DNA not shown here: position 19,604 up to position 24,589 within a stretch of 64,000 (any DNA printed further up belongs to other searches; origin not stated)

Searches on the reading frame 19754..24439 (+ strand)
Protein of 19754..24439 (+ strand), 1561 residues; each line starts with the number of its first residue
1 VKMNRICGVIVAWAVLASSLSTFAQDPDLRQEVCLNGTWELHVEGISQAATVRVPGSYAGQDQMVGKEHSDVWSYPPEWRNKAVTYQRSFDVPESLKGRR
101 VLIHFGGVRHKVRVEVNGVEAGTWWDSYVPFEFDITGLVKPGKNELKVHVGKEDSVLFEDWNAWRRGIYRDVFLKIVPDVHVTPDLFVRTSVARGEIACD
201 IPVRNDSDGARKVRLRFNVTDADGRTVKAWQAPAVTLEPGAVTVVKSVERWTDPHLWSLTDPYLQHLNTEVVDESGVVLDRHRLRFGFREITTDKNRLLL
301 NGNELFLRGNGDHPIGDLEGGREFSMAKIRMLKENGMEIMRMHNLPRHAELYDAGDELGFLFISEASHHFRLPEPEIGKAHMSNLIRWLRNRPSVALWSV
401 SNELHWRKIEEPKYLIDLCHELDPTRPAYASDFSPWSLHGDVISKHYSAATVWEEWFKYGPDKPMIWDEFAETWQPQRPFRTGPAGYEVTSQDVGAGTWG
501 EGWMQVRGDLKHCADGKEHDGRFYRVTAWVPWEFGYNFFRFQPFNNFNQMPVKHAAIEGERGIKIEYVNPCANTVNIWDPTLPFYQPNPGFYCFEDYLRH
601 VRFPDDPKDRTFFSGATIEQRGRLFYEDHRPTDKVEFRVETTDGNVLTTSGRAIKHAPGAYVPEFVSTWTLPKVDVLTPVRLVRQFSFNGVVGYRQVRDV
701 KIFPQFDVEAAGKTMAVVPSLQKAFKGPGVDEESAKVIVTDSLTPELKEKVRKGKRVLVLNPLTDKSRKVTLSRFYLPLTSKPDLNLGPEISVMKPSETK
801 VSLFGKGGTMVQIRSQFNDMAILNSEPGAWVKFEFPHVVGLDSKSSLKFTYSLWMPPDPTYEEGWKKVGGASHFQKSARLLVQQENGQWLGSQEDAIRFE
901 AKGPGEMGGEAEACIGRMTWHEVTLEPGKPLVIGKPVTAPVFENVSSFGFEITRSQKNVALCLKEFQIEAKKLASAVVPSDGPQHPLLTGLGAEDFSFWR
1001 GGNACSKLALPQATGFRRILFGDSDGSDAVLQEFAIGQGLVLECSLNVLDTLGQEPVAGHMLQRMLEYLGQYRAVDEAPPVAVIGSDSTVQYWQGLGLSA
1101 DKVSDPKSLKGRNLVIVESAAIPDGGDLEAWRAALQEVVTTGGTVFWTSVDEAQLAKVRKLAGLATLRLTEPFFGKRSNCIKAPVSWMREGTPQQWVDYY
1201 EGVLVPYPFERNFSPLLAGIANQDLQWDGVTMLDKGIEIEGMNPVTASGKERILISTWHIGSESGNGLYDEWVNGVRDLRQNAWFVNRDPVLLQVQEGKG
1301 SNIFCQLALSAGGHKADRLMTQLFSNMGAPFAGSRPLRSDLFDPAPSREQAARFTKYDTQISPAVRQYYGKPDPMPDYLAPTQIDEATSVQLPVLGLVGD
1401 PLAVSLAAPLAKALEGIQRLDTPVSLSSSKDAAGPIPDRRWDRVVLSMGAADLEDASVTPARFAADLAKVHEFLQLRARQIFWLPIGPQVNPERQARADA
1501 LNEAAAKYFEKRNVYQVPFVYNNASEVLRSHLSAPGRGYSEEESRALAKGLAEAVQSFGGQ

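Call 26: search_protein_families(library=pfam, max_evalue=0.00001, proteins=[window:19754-24439:+])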
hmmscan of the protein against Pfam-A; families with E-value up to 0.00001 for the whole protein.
window:19754-24439:+ (1561 aa): 4 families
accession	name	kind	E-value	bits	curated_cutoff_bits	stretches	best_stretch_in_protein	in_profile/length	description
PF02837.24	Glyco_hydro_2_N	-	1.5e-17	64.5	28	1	46-175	28-166/169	Glycosyl hydrolases family 2, sugar binding domain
PF02836.23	Glyco_hydro_2_C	-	2.5e-13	50.3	21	1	295-472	5-212/302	Glycosyl hydrolases family 2, TIM barrel domain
PF00703.27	Glyco_hydro_2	-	2.8e-13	51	23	1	179-289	5-109/109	Glycosyl hydrolases family 2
PF22666.2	Glyco_hydro_2_N2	-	2e-11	44.7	27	1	79-151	44-118/167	Glycosyl hydrolase 2 galactose-binding domain-like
